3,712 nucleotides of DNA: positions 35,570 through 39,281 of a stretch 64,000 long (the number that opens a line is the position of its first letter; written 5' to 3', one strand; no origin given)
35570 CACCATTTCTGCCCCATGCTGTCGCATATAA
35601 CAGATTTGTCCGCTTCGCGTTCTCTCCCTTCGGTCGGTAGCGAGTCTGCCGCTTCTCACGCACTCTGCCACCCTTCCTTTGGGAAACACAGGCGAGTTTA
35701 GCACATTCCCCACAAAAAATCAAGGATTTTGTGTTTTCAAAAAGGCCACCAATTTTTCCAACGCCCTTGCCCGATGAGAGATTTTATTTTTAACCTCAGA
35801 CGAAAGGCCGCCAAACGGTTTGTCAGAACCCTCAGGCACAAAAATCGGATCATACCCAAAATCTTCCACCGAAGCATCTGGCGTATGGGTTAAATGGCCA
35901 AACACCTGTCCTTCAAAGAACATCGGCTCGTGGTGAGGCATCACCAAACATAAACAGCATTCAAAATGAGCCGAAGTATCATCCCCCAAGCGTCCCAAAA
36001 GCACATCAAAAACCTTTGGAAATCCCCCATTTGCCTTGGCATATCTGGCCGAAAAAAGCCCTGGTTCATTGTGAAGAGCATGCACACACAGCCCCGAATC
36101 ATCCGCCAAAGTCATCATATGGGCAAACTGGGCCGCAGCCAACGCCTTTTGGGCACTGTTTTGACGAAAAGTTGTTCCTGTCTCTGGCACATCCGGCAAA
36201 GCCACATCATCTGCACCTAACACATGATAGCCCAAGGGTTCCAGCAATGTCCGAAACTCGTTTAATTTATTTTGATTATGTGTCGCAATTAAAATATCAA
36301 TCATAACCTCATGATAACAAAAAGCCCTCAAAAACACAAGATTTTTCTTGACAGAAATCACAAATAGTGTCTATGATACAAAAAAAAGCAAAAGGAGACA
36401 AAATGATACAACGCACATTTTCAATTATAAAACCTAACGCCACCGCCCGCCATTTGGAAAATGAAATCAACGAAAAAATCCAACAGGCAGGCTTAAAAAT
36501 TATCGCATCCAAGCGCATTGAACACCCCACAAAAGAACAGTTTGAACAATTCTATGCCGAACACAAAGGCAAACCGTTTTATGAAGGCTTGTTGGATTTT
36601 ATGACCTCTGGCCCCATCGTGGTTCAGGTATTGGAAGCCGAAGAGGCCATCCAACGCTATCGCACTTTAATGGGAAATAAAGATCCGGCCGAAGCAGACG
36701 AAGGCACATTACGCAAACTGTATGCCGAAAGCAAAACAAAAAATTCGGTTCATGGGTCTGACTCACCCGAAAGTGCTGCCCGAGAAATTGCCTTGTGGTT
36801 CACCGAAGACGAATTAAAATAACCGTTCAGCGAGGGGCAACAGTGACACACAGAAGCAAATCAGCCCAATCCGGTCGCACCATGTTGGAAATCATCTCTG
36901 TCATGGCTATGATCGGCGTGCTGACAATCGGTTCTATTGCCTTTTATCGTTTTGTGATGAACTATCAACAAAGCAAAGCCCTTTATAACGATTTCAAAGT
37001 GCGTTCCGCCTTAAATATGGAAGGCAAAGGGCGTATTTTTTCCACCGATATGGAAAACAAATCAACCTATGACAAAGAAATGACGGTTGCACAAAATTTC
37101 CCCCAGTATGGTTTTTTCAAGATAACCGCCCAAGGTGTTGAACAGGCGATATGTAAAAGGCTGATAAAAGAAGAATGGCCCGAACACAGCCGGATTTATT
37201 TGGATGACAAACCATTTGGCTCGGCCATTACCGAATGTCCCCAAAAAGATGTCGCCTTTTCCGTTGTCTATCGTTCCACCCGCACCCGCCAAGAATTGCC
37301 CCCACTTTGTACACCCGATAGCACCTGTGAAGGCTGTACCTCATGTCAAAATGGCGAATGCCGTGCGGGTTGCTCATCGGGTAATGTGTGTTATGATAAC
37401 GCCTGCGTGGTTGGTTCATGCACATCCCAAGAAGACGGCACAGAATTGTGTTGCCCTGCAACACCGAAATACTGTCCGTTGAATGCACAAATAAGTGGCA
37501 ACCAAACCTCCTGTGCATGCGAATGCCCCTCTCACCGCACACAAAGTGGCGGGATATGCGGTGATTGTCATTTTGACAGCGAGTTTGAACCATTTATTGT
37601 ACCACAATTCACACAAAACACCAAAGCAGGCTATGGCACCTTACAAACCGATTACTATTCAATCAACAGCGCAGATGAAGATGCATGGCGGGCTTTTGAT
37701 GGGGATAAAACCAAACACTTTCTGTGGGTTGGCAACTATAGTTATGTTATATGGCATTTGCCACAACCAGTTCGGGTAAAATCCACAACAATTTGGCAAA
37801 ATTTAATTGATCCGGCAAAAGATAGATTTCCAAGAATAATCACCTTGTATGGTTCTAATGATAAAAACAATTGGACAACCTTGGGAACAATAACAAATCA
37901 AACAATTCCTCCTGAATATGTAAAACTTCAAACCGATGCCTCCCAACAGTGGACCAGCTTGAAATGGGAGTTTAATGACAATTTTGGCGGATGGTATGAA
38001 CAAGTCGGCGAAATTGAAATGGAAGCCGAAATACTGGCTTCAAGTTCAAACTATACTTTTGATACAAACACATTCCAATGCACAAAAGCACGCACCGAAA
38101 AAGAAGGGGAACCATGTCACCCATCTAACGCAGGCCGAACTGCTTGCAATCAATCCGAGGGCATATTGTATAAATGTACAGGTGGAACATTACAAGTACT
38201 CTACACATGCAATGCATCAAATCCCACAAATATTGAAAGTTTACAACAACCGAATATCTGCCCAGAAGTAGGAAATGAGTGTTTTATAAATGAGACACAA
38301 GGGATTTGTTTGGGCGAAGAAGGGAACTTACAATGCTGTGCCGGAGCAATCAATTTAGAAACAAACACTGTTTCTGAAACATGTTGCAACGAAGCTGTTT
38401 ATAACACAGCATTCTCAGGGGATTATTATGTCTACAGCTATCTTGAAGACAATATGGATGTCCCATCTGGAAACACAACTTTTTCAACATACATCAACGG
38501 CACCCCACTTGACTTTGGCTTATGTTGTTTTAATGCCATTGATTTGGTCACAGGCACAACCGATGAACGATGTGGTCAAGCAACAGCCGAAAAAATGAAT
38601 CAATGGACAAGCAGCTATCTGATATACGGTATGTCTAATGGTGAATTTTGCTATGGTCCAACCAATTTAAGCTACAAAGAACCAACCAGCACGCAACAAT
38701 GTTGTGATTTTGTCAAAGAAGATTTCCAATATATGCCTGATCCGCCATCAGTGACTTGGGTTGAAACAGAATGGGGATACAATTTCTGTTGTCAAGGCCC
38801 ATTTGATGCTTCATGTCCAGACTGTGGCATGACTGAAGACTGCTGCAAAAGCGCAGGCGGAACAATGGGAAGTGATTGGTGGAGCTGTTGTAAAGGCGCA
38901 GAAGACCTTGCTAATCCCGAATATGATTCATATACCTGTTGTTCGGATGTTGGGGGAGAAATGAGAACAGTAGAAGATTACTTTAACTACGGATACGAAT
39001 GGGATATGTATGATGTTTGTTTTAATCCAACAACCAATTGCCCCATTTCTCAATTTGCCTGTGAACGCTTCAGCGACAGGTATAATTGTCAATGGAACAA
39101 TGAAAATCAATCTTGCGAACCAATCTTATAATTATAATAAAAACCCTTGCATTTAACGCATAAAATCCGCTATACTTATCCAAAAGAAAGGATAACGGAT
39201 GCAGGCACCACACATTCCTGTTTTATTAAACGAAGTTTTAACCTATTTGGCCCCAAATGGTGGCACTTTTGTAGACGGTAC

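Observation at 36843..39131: Giant cysteine-rich protein with a prepilin (class III) N-terminus and a discoidin-like lectin domain, located where mraZ would normally head the dcw cluster.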

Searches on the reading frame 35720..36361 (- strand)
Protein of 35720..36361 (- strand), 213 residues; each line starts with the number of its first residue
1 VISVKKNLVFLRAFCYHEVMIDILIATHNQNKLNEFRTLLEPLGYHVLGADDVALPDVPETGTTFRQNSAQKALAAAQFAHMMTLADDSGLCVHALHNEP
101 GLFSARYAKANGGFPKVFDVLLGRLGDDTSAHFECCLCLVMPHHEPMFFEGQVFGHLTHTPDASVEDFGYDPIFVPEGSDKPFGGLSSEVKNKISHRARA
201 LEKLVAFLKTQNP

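Call 22: search_protein_families(library=pfam, proteins=[window:35720-36361:-])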
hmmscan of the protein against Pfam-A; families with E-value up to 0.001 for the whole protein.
window:35720-36361:- (213 aa): 1 family
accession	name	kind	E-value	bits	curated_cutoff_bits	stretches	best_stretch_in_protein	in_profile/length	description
PF01725.21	Ham1p_like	-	9.6e-54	182.5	22.5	1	23-206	1-185/186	Ham1 family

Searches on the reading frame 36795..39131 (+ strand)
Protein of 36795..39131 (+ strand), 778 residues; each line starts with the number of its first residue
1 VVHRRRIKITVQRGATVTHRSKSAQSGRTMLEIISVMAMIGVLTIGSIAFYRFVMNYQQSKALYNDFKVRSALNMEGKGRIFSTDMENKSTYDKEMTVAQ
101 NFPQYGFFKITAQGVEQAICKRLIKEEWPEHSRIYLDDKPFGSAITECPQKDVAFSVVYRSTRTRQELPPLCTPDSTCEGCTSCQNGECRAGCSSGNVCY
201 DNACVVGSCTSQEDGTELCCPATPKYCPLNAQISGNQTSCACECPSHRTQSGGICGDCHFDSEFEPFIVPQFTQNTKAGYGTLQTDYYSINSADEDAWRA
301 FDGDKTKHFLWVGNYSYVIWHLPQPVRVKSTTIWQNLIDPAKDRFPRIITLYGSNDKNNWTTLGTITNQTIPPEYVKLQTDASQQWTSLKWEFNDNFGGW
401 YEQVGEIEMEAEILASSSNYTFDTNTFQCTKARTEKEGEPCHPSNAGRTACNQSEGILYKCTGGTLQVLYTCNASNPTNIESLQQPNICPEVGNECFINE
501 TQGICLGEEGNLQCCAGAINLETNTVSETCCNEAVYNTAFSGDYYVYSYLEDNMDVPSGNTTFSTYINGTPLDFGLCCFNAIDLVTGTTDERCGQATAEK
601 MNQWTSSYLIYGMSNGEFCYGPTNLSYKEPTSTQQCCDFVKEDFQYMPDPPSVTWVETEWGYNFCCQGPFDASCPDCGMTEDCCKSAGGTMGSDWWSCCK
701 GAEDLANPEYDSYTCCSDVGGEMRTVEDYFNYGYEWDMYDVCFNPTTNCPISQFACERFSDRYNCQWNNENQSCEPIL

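Call 3: search_protein_families(library=pfam, proteins=[window:36795-39131:+], max_evalue=10)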
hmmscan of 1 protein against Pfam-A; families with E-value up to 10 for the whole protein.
window:36795-39131:+ (778 aa): 1 family
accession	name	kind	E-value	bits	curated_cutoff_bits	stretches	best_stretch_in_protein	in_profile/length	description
PF22633.2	F5_F8_type_C_2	-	0.16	13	27.8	1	300-375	2-78/91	NedA-like, galactose-binding domain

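Call 4: search_protein_families(library=ncbifam, proteins=[window:36795-39131:+], max_evalue=10)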
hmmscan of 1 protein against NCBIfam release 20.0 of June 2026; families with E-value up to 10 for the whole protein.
window:36795-39131:+ (778 aa): 0 families
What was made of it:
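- Checked: No EGF, furin or other Cys-repeat HMM matches the protein (calls 3, 4).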

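Call 6: find_homologous_proteins(query=window:36843-39131:+, max_evalue=0.001)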
Query window:36843-39131:+ (762 aa): 2 proteins with E <= 0.001 among 2909 candidates.
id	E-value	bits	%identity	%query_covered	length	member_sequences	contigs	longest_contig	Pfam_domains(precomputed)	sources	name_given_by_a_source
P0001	0.0e+0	1839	100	100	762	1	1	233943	-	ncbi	-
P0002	8.0e-109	383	86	26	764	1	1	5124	-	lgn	-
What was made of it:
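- Checked: The same sequence is on record as an NCBI protein, P0001 (call 6).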

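Call 9: list_cluster_members(proteins=[P0001, P0002])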
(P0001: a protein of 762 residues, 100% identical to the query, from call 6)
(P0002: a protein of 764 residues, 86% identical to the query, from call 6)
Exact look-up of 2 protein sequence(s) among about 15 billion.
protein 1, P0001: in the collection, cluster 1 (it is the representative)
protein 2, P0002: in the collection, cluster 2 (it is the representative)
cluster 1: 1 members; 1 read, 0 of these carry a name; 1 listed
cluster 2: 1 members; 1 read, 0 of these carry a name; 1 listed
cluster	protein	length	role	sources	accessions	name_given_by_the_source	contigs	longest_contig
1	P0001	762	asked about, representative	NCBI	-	-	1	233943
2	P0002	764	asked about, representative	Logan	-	-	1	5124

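Call 12: find_encoding_contigs(protein=P0002, flank=10000)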
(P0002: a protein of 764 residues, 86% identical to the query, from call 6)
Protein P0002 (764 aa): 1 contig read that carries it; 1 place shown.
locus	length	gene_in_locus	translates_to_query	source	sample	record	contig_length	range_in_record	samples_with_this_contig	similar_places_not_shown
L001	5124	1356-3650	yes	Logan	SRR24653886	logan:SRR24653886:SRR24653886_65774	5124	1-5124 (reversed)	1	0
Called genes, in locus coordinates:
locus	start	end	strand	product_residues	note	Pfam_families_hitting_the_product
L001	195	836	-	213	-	PF01725:Ham1p_like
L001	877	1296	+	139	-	PF00334:NDK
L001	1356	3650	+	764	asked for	-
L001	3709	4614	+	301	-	PF01795:Methyltransf_5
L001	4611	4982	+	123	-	-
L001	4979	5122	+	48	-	?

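Call 13: find_encoding_contigs(protein=P0001, flank=3000, max_places=3)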
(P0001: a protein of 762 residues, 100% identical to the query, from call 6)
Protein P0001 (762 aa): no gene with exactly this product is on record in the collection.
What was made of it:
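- Tried and rejected: Not on record (call 13).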

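Call 18: search_solved_structures(query=window:36843-39131:+, max_evalue=10, show_alignments=3)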
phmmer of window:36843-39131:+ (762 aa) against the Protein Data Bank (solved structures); distinct sequences matched with E-value up to 10: 1.
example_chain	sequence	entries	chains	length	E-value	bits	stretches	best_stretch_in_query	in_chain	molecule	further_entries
7nsn_A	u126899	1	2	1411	0.00043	21.8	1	276-394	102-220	GH92 alpha-1,2-mannosidase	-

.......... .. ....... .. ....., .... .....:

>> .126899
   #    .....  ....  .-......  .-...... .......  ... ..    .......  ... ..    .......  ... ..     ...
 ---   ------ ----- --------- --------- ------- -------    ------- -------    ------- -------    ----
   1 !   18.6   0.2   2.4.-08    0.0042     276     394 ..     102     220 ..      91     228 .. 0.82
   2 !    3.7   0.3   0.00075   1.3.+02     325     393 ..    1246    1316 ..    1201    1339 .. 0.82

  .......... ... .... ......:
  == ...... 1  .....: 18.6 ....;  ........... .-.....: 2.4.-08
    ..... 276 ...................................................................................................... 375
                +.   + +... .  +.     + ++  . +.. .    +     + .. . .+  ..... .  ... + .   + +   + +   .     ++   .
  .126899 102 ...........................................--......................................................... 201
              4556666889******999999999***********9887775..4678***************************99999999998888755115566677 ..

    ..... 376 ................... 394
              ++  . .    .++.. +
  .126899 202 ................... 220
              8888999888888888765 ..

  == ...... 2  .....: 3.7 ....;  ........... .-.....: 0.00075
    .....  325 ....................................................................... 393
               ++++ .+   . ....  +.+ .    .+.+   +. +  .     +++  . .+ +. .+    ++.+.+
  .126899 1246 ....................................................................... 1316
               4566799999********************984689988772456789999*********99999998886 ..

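Call 19: search_protein_families(library=pfam, proteins=[P0002], max_evalue=10)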
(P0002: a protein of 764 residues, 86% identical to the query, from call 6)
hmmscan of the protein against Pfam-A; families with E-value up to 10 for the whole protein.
P0002 (764 aa): 0 families
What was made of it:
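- On EGF / furin-like Cys repeats: No such Pfam or NCBIfam hit for this protein or for the type B allele (calls 3, 4, 19).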

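Call 30: search_protein_representatives(protein=window:36843-39131:+)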
Query: 762 residues. Proteins with E-value up to 0.001 (for the whole library): 310; up to 1e-10: 39; up to 1e-30: 9. The best 150 are listed.
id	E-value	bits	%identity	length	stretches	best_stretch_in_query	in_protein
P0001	0.0e+00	1838.6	100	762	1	1-762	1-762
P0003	1.8e-109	383.6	73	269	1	1-243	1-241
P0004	2.6e-48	181.4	37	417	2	5-194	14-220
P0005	3.5e-45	171.0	39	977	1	3-239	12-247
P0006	3.0e-43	164.6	40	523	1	4-252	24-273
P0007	3.7e-40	154.4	39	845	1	5-242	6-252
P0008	3.4e-37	144.6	37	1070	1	14-242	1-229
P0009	2.3e-34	135.2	36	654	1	4-236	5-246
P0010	4.5e-31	124.3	38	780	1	8-236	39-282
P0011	1.3e-26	109.5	29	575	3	213-426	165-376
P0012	2.2e-25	105.5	42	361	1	4-204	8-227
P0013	4.1e-24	101.3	44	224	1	7-178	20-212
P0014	9.1e-22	93.6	31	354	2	207-415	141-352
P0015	1.8e-20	89.3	26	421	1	8-385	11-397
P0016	1.4e-18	83.0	30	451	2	251-406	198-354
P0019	4.4e-16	74.8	27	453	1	6-284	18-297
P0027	1.0e-12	63.6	34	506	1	255-410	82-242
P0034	7.1e-12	60.8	27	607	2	252-411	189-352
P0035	8.9e-12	60.5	31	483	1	253-407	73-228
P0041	1.2e-10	56.8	31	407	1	5-199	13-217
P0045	2.7e-10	55.6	32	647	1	8-233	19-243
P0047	2.9e-10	55.5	33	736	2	243-395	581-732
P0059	3.0e-09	52.2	34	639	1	253-407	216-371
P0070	8.2e-09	50.7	27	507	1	6-233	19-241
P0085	5.2e-08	48.1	32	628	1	4-127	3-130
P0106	2.4e-07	45.9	28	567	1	7-239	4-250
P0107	2.8e-07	45.7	32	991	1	248-396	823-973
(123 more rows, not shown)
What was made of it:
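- Tried and rejected: Nothing in the full HMMER search (call 30).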

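Call 93: search_protein_families(library=phrogs, proteins=[P0027, P0035, P0059, P0016, P0034, P0047, P0107], max_evalue=0.001)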
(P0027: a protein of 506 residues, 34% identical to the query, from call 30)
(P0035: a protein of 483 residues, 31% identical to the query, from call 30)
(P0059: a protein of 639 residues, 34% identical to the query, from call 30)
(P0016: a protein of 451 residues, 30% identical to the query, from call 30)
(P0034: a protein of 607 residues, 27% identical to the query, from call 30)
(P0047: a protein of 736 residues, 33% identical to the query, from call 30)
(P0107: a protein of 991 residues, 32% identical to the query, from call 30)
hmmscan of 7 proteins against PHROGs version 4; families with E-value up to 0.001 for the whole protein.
P0027 (506 aa): 2 families
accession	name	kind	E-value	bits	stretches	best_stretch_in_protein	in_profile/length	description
phrog_6921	-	tail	5.7e-08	33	1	275-353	327-408/738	tail fiber protein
phrog_17517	-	tail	1.1e-06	28.9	1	80-200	16-133/227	tail protein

P0035 (483 aa): 2 families
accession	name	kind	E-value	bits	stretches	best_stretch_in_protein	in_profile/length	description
phrog_17517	-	tail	5.1e-09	36.6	1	73-215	16-157/227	tail protein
phrog_10304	-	head and packaging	5.8e-06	26.9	1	82-170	108-199/213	virion structural protein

P0059 (639 aa): 2 families
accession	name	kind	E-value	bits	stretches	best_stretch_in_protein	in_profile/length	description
phrog_17517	-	tail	4.8e-10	39.9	1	210-358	10-157/227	tail protein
phrog_10304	-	head and packaging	0.00099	19.6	0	228-308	113-194/213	virion structural protein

P0016 (451 aa): 4 families
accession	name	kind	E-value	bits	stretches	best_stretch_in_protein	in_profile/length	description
phrog_16348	-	unknown function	9.2e-17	61.6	2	20-193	432-605/818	-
phrog_17517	-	tail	3.7e-14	53.4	2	20-173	16-162/227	tail protein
phrog_16217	-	unknown function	0.00014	22.9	0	98-163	29-92/95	-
phrog_33548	-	unknown function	0.00015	21.1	1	45-161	198-317/721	-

P0034 (607 aa): 8 families
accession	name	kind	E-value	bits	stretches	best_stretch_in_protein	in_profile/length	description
phrog_16348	-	unknown function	7.4e-18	65.2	2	191-348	433-596/818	-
phrog_17517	-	tail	2.5e-15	57.3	1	191-323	17-146/227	tail protein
phrog_7388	-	unknown function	7.2e-13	49.4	1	368-604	6-218/455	-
phrog_5811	-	unknown function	3.6e-12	46.9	2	439-604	106-262/571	-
phrog_1589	-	unknown function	6.6e-09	36.3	1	439-587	103-228/563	-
phrog_10304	-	head and packaging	4.6e-08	33.7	1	200-290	109-200/213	virion structural protein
phrog_33844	-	unknown function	4e-07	30.9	1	367-409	6-46/180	-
phrog_33719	-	unknown function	0.00039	20.3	1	375-602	9-274/636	-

P0047 (736 aa): 0 families

P0107 (991 aa): 0 families
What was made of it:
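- Closest known: CBM32 / F5/8 type C carbohydrate-binding modules of gut-bacterial glycosidases. Different: Its nearest sequence relatives are a sub-family shared with phage tail proteins (calls 30, 93).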

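Call 98: search_protein_families(library=pfam, proteins=[P0005, P0008, P0019, P0041, P0045, P0070, P0085, P0106, P0009, P0004], max_evalue=0.01)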
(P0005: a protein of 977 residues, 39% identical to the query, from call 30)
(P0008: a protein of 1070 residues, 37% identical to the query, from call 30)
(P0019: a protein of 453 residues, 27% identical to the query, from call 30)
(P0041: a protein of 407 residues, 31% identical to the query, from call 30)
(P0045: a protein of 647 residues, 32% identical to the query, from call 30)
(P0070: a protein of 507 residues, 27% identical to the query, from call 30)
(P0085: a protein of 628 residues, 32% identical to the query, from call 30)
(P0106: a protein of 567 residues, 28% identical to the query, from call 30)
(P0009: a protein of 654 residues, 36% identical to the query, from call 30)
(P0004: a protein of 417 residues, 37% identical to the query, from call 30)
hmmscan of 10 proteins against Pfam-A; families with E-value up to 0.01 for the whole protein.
P0005 (977 aa): 1 family
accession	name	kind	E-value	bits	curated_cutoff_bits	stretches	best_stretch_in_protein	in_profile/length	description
PF09402.16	MSC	-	1.4e-14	54.7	29.7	3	274-302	50-78/337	Man1-Src1p-C-terminal domain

P0008 (1070 aa): 1 family
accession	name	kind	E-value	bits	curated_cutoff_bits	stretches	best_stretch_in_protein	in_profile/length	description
PF09402.16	MSC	-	0.00052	19.9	29.7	1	801-826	50-75/337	Man1-Src1p-C-terminal domain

P0019 (453 aa): 0 families

P0041 (407 aa): 0 families

P0045 (647 aa): 0 families

P0070 (507 aa): 0 families

P0085 (628 aa): 0 families

P0106 (567 aa): 0 families

P0009 (654 aa): 0 families

P0004 (417 aa): 2 families
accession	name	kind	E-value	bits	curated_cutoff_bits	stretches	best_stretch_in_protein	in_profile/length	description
PF22633.2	F5_F8_type_C_2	-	6e-12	46.5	27.8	1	277-377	1-91/91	NedA-like, galactose-binding domain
PF00754.31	F5_F8_type_C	-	8.5e-12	45.7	28.2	1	264-395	3-127/127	F5/8 type C domain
